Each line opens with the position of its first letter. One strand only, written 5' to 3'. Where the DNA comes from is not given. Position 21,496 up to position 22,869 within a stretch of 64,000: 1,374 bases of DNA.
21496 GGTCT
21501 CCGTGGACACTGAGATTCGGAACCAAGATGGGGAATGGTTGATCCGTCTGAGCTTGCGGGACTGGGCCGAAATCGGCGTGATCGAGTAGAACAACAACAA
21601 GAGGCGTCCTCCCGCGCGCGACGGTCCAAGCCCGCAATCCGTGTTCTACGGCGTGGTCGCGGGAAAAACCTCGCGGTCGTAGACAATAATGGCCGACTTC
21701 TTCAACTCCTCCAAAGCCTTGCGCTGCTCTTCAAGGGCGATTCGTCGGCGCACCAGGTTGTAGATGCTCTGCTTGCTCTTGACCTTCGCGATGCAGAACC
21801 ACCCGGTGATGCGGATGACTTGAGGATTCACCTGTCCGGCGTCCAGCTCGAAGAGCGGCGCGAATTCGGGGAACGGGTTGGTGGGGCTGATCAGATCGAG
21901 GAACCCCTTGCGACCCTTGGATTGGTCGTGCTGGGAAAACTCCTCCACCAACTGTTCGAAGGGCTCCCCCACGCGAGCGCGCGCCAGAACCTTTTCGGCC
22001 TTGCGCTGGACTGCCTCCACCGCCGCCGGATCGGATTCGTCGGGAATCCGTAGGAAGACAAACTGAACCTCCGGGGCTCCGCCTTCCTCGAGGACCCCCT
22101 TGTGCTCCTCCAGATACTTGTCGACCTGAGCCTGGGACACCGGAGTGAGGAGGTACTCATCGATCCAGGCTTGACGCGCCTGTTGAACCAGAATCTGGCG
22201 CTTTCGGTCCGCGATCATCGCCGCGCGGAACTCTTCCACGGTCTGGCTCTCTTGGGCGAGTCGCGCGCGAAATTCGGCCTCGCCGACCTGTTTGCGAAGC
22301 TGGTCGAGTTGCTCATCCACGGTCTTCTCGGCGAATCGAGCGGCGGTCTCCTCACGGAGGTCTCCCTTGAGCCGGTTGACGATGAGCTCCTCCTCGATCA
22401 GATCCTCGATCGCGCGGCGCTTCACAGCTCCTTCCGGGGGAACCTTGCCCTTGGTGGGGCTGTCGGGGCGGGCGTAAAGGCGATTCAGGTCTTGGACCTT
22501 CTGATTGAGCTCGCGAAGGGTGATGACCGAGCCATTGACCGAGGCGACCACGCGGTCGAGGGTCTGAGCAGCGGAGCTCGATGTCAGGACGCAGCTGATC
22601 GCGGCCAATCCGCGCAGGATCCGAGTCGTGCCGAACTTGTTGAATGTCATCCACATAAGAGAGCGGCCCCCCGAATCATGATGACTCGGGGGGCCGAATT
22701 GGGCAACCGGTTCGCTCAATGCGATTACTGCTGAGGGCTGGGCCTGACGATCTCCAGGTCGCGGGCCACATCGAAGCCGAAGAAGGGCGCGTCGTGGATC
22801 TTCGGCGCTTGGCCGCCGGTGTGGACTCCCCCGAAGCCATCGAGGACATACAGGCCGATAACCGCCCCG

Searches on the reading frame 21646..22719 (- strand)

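Call 26: search_protein_families(library=pfam, proteins=[window:21646-22719:-], max_evalue=0.001)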
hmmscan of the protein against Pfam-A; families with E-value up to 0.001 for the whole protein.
window:21646-22719:- (357 aa): 5 families
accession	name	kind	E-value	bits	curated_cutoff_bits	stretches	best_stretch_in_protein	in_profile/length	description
PF09312.16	SurA_N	-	7.2e-08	33.1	30.8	1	54-168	1-108/118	SurA N-terminal domain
PF00639.27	Rotamase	-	7.3e-08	33.7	21.7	1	222-313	3-95/97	PPIC-type PPIASE domain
PF13624.11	SurA_N_3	-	2.6e-07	31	27.2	1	37-179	19-159/162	SurA-like N-terminal domain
PF13616.12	Rotamase_3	-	4.2e-06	27.7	22.5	1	217-311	17-111/116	PPIC-type PPIASE domain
PF13623.11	SurA_N_2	-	5e-06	26.9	28.5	1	40-115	20-101/145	SurA-like N-terminal domain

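Call 59: search_protein_families(library=ncbifam, proteins=[window:21646-22719:-], max_evalue=0.01)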
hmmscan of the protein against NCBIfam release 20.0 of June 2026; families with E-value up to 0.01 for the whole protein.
window:21646-22719:- (357 aa): 5 families
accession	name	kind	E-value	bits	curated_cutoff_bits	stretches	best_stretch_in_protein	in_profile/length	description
NF000809.0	PRK00059.1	equivalog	4.9e-11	42.6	303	1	40-320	20-290/336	peptidylprolyl isomerase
NF008038.0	PRK10770.1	equivalog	5.3e-08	32.1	394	1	41-267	12-225/431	peptidylprolyl isomerase SurA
NF002824.0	PRK02998.1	subfamily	2.4e-05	23.8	360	1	240-327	147-236/283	peptidylprolyl isomerase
TIGR02925.1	cis_trans_EpsD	equivalog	0.0012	18.5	108.9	1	47-116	18-78/232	EpsD family peptidyl-prolyl cis-trans isomerase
NF002827.0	PRK03002.1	equivalog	0.0038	16.3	343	0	239-340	148-253/285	peptidylprolyl isomerase PrsA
